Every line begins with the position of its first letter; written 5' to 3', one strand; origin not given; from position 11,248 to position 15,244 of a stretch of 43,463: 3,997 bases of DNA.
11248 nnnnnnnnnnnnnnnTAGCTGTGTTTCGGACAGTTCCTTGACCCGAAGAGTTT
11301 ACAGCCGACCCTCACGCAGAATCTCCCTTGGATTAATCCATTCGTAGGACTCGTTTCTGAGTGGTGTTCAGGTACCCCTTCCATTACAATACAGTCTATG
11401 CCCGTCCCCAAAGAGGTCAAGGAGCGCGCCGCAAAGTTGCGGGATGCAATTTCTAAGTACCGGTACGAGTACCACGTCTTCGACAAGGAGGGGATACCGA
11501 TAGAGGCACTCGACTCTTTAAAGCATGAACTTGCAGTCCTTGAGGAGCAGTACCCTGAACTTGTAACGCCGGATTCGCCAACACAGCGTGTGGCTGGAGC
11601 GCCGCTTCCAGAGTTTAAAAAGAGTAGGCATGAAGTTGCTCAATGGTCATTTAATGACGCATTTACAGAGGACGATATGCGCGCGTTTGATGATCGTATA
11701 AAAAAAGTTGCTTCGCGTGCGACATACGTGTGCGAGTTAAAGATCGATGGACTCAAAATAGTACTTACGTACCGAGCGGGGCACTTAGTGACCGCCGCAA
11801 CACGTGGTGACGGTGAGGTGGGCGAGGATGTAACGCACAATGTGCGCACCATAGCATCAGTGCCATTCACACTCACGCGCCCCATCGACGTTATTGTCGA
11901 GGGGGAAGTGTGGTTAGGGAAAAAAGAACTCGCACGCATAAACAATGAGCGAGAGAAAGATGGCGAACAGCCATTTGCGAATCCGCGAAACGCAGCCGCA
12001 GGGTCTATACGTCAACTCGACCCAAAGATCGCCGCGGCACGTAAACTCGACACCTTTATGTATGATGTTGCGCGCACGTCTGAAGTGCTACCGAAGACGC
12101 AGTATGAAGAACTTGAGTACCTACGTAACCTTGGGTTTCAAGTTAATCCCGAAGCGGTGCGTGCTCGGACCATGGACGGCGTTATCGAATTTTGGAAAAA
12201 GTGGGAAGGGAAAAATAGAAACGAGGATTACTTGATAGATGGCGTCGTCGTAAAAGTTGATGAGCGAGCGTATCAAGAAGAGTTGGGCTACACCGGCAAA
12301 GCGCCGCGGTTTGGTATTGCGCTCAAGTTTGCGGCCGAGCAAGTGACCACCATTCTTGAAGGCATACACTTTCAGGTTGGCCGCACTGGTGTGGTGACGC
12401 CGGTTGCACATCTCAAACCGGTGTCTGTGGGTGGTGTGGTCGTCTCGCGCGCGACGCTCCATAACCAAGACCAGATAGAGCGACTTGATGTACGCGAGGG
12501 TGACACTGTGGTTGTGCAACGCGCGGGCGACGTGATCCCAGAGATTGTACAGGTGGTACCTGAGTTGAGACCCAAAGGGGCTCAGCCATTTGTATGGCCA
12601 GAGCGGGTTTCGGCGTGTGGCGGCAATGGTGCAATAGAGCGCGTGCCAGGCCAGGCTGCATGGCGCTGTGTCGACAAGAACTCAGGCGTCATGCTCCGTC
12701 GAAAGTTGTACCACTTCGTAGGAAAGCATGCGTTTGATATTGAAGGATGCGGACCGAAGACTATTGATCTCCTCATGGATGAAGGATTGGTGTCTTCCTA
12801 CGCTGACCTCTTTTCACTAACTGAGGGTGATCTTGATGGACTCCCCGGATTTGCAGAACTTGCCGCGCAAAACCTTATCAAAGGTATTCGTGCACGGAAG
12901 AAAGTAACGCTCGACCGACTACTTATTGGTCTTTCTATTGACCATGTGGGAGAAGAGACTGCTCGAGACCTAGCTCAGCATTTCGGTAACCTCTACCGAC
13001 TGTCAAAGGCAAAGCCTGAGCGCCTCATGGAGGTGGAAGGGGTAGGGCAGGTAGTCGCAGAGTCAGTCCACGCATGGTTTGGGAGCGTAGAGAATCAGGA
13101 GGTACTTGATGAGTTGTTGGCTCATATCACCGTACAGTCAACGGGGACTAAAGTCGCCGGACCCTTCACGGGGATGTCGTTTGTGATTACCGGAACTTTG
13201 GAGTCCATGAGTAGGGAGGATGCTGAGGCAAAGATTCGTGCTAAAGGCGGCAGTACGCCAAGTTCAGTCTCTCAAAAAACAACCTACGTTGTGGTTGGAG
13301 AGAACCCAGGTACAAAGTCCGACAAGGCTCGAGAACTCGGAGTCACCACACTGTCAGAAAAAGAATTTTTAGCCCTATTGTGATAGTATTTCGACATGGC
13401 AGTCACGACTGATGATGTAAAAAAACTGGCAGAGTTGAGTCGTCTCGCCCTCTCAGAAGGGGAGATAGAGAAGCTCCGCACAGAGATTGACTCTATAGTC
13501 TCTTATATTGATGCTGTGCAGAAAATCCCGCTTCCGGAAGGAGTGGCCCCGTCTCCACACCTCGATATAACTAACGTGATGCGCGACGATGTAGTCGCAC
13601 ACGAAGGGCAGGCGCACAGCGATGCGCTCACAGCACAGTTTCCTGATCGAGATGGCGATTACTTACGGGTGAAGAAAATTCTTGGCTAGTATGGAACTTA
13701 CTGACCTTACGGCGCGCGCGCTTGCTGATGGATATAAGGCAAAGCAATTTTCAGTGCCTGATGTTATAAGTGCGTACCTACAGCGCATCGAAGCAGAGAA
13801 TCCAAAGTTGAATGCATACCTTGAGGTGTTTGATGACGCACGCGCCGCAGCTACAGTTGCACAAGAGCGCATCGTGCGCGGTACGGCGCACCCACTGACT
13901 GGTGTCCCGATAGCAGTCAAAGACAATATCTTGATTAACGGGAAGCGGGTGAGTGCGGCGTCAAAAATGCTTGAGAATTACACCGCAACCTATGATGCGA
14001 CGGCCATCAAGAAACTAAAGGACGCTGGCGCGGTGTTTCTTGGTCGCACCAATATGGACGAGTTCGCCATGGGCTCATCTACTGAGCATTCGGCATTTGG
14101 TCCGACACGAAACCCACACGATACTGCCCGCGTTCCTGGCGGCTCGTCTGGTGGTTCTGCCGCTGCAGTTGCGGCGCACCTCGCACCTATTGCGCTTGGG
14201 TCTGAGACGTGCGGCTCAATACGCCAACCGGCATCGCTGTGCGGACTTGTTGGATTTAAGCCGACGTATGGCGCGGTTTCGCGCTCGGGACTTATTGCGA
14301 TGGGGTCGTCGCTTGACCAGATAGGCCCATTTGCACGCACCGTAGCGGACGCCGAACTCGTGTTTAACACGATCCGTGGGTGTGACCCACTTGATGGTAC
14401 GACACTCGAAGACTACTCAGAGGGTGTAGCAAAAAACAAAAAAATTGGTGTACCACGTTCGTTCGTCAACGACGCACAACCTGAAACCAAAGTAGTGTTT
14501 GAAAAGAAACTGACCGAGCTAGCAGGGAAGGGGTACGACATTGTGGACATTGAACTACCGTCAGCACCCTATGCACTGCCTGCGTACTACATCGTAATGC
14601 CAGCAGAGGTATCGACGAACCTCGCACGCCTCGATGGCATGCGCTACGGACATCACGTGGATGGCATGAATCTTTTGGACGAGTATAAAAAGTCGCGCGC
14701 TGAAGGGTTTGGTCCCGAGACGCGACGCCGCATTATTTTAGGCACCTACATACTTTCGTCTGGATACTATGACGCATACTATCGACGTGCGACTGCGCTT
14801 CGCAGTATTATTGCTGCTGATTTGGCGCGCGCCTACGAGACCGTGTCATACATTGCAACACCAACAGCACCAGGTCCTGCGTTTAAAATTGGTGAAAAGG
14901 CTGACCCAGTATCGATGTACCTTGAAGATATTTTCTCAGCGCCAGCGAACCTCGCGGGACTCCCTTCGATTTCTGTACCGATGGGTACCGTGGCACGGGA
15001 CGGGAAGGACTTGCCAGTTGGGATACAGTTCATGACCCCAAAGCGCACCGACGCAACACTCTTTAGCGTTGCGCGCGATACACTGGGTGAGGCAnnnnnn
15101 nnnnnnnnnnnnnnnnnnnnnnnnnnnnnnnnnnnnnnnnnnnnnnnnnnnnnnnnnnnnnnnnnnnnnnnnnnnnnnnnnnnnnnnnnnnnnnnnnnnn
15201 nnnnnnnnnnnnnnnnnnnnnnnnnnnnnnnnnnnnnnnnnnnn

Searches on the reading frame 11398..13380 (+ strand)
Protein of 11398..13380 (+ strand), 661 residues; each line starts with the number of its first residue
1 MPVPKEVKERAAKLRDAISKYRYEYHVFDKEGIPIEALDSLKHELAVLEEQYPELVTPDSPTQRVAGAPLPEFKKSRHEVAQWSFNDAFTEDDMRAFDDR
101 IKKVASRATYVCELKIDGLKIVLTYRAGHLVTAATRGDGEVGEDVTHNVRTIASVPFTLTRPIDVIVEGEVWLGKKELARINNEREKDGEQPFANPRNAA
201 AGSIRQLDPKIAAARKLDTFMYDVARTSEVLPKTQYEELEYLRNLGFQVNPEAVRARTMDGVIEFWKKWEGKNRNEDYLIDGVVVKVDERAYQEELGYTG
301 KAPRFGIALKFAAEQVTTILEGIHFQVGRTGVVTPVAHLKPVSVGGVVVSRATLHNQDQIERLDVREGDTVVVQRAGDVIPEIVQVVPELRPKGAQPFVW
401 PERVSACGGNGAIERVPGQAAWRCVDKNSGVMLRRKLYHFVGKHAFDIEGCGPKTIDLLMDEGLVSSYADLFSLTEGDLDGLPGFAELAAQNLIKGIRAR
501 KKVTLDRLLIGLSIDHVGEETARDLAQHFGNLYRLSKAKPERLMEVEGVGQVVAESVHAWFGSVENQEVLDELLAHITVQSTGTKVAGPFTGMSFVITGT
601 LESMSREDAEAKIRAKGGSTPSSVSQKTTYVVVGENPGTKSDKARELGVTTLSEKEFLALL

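Call 17: search_protein_families(library=pfam, proteins=[window:11398-13380:+], max_evalue=0.001)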
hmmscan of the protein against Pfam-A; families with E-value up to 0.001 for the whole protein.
window:11398-13380:+ (661 aa): 7 families
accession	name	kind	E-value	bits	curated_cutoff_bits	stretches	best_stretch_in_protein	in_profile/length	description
PF01653.23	DNA_ligase_aden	-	7.2e-85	285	27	1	72-314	3-253/253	NAD-dependent DNA ligase adenylation domain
PF03120.22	DNA_ligase_OB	-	9.4e-35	118.8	32.9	1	317-393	1-77/79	NAD-dependent DNA ligase OB-fold domain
PF12826.13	HHH_2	-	2.1e-20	73.1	27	1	507-569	1-63/64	Helix-hairpin-helix motif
PF00533.33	BRCT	-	3.7e-15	56.4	21.3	1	588-660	4-77/78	BRCA1 C Terminus (BRCT) domain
PF14520.12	HHH_5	-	2.5e-10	41.1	27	1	512-557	5-51/57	Helix-hairpin-helix domain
PF12738.14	PTCB-BRCT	-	2.5e-05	24.6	22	1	601-653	8-60/63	twin BRCT domain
PF00633.29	HHH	-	0.00061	19.9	24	0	535-559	5-29/30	Helix-hairpin-helix motif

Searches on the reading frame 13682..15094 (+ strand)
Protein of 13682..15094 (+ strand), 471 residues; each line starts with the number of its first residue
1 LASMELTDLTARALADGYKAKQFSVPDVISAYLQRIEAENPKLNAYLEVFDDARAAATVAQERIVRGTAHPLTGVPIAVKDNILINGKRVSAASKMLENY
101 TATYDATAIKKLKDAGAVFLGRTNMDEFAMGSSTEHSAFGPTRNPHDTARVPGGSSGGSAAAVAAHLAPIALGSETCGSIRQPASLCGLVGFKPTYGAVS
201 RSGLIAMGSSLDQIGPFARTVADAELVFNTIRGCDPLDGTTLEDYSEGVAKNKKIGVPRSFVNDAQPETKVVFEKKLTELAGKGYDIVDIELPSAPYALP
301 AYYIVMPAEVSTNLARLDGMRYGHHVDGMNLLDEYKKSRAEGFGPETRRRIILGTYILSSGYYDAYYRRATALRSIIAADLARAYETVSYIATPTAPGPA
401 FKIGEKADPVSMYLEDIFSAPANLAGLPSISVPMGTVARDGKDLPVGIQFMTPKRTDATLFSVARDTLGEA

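Call 17: search_protein_families(library=pfam, proteins=[window:13682-15094:+], max_evalue=0.001)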
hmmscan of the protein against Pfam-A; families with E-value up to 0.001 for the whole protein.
window:13682-15094:+ (471 aa): 1 family
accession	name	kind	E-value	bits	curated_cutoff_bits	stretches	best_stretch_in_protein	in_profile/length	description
PF01425.27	Amidase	-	5.5e-141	471.1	27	1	27-460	1-444/445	Amidase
